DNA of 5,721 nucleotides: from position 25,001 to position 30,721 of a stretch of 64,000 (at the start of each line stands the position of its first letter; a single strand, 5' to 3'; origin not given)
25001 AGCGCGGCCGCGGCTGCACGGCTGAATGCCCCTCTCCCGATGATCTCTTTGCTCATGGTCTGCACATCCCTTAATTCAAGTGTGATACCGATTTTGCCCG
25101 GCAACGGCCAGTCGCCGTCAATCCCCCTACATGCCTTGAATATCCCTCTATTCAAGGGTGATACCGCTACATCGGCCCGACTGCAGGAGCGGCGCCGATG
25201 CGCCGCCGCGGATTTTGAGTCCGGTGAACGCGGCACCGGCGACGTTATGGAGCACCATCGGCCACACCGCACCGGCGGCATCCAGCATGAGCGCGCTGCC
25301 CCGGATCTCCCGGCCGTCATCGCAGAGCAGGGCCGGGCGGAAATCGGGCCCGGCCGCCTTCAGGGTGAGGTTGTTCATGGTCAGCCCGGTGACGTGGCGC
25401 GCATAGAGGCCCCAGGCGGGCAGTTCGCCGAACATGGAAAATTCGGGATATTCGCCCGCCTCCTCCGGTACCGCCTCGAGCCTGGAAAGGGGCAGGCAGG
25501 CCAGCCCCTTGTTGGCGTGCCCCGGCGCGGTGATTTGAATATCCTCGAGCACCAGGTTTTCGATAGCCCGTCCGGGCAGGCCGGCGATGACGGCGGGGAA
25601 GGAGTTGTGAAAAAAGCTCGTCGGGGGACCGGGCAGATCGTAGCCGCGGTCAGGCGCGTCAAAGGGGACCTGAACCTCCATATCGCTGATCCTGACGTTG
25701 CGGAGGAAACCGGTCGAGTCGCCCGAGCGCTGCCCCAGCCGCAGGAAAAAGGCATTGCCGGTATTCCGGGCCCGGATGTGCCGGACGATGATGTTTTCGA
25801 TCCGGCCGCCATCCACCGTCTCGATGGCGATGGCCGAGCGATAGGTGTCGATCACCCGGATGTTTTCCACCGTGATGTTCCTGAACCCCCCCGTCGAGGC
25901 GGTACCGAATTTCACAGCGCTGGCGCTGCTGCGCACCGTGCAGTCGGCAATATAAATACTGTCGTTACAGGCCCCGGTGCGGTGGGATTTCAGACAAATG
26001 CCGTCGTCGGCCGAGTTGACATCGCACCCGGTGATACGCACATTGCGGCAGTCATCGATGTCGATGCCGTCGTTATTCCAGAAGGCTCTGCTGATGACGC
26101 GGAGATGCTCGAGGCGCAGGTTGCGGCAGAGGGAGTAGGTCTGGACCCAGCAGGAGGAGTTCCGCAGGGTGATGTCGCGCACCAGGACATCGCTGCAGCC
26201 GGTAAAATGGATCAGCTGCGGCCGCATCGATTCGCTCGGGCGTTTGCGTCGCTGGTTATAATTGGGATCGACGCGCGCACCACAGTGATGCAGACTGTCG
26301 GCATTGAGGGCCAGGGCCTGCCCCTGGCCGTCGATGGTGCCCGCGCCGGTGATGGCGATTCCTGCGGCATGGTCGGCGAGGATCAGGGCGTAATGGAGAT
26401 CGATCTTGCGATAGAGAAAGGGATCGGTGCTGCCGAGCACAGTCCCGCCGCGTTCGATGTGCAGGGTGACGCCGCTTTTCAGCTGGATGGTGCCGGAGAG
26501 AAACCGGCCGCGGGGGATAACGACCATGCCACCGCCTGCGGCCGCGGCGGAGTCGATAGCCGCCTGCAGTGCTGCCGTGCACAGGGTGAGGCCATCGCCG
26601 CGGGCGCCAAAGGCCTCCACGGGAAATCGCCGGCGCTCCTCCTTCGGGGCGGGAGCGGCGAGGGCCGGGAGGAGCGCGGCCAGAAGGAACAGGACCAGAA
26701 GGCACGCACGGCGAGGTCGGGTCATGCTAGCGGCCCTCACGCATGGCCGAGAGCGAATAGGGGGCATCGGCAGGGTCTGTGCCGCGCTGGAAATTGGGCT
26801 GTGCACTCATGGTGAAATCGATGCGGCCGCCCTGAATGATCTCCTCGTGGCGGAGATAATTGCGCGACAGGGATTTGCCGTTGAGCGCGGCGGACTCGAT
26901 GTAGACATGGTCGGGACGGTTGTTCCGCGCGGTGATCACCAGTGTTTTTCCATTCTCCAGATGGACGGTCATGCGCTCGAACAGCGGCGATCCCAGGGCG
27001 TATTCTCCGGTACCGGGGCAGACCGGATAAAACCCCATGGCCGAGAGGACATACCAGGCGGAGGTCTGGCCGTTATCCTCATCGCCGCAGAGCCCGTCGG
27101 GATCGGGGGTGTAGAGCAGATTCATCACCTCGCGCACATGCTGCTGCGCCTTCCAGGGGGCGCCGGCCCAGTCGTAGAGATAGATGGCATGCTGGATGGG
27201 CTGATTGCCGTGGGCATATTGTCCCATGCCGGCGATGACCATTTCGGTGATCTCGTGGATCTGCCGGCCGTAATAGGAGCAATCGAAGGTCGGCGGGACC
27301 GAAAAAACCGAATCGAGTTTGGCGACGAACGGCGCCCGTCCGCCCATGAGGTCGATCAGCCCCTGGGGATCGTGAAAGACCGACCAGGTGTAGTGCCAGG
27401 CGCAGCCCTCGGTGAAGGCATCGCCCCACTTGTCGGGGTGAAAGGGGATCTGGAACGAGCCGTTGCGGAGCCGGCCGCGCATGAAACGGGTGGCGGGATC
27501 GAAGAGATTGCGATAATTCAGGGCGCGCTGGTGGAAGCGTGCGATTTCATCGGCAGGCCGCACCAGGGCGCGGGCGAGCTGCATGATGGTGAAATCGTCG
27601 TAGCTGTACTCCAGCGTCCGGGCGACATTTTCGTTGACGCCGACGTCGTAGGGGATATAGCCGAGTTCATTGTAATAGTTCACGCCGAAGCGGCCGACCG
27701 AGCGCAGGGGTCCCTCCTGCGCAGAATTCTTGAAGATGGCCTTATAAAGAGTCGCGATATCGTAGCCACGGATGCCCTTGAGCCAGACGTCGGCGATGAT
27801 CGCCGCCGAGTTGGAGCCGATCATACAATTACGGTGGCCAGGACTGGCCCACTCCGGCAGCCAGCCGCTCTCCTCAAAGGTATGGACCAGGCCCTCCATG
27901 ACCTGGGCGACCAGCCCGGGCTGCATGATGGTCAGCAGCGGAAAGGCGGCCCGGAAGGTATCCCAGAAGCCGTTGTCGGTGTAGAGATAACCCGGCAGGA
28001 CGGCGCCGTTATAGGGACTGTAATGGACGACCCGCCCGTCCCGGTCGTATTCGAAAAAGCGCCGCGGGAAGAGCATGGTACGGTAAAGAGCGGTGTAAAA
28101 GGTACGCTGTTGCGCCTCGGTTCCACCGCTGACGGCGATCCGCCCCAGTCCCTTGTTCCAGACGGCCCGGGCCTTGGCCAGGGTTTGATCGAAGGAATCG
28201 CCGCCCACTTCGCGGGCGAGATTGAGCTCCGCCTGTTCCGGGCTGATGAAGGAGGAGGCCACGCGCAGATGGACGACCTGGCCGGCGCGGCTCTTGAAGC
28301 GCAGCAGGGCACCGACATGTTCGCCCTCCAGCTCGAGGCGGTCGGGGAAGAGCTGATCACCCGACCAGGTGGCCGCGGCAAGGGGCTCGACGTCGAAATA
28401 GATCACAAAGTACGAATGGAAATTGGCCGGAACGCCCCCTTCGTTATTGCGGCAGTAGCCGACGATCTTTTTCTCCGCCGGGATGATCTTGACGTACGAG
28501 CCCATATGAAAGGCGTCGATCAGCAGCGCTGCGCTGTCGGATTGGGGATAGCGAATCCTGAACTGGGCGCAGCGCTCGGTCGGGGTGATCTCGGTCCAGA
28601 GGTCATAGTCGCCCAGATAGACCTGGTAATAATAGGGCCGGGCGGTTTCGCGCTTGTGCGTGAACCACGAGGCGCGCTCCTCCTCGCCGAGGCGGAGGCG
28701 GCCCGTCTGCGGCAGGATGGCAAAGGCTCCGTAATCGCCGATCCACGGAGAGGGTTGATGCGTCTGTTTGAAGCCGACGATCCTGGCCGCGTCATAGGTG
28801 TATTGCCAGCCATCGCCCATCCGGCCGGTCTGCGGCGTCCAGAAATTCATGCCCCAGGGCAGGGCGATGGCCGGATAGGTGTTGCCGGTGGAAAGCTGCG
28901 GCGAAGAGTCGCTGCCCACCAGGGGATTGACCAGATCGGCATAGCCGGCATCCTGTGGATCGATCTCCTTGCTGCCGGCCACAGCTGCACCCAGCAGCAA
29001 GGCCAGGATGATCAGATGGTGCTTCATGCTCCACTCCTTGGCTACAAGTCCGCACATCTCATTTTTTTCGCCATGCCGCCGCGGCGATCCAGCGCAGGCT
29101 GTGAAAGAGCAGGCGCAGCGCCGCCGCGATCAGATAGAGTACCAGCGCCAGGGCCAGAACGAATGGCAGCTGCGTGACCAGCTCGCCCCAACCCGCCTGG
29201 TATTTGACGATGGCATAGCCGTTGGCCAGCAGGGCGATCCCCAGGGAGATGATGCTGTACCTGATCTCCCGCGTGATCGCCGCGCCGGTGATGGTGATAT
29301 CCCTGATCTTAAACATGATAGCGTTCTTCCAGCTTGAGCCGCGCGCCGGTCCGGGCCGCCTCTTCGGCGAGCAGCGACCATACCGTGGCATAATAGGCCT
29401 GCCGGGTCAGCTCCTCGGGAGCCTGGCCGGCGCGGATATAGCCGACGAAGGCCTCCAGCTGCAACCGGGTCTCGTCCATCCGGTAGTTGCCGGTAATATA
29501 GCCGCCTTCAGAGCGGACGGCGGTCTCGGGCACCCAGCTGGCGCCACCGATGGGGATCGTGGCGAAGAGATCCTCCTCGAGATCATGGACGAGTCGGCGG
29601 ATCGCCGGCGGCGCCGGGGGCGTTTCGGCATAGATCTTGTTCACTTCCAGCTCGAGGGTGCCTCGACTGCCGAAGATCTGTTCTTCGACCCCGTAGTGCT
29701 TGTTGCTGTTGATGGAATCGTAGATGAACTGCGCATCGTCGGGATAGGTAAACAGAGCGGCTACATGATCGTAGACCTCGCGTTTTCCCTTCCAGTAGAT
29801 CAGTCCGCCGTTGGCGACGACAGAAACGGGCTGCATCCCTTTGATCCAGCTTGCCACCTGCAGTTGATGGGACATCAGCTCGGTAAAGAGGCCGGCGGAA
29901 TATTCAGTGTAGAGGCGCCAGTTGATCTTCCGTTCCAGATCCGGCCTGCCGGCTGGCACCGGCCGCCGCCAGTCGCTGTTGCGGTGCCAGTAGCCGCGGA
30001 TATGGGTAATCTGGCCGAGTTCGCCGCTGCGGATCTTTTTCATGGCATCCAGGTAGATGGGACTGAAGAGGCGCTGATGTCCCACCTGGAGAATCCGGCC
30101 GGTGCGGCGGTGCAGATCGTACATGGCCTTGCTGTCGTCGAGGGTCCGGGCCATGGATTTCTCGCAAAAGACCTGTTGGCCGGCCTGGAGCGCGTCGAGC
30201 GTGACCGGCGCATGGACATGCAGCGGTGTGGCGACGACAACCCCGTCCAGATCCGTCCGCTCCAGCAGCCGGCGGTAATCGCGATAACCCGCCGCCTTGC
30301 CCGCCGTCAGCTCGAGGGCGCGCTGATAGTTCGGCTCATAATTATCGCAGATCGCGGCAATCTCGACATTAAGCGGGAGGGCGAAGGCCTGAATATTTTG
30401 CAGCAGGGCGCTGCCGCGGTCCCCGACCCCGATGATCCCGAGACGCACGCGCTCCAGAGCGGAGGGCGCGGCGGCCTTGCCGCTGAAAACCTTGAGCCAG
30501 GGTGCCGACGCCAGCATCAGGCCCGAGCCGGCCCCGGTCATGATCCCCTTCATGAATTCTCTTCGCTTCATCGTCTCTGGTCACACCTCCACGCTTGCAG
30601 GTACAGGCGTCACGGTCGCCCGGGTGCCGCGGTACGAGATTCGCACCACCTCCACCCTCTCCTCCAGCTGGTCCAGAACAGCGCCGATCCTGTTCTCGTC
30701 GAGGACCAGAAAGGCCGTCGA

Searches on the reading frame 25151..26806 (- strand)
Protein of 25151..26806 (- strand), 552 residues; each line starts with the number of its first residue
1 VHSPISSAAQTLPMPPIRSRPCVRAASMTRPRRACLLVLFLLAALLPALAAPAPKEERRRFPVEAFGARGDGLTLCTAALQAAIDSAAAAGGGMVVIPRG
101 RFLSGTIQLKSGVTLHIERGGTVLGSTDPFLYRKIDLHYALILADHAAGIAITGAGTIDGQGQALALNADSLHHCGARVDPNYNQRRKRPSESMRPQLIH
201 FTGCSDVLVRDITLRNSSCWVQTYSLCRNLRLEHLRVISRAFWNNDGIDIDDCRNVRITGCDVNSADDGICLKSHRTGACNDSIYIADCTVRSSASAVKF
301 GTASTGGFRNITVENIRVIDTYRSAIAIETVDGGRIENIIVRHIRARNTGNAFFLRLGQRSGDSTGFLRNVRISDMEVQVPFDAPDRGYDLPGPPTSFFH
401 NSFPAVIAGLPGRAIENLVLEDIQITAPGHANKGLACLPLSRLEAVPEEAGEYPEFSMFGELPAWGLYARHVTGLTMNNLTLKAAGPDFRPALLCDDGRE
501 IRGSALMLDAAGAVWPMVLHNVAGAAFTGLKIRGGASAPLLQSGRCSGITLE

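Call 5: search_protein_families(library=pfam, proteins=[window:25151-26806:-], max_evalue=0.01)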
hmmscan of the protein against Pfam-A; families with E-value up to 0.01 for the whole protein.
window:25151-26806:- (552 aa): 4 families
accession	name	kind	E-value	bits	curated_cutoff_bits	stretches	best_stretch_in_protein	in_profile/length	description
PF00295.23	Glyco_hydro_28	-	2.9e-16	59.9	22.9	1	95-333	9-225/324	Glycosyl hydrolases family 28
PF12708.12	Pect-lyase_RHGA_epim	-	3.2e-10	40.6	27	1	63-115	4-58/213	Rhamnogalacturonase A/epimerase, pectate lyase-like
PF13229.12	Beta_helix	-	0.00092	19.3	25.9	1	199-355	3-120/158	Right handed beta helix region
PF05048.19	NosD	-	0.0051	16.7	23.6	0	243-355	36-133/212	Periplasmic copper-binding protein (NosD)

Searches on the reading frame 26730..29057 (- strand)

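Call 3: search_protein_families(library=pfam, proteins=[window:26730-29057:-], max_evalue=0.01)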
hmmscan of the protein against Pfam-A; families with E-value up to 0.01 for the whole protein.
window:26730-29057:- (776 aa): 2 families
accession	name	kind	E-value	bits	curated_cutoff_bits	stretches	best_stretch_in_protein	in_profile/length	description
PF07971.18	Glyco_hydro_92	-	5.6e-174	579.9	24.6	1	275-751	1-463/464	Glycosyl hydrolase family 92 catalytic domain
PF17678.7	Glyco_hydro_92N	-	3.8e-61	207.4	34.5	1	42-269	1-236/236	Glycosyl hydrolase family 92 N-terminal domain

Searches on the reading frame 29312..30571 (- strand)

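Call 3: search_protein_families(library=pfam, proteins=[window:29312-30571:-], max_evalue=0.01)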
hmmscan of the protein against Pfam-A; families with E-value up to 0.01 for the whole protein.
window:29312-30571:- (420 aa): 3 families
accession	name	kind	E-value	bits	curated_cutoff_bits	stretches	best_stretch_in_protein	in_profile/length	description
PF01408.29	GFO_IDH_MocA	-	6.2e-19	69.3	24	1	43-165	2-120/120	Oxidoreductase family, NAD-binding Rossmann fold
PF22725.1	GFO_IDH_MocA_C3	-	7.2e-17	62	27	1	174-307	2-124/124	GFO/IDH/MocA C-terminal domain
PF02894.22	GFO_IDH_MocA_C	-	2e-09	38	22.9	1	178-410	2-214/218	Oxidoreductase family, C-terminal alpha/beta domain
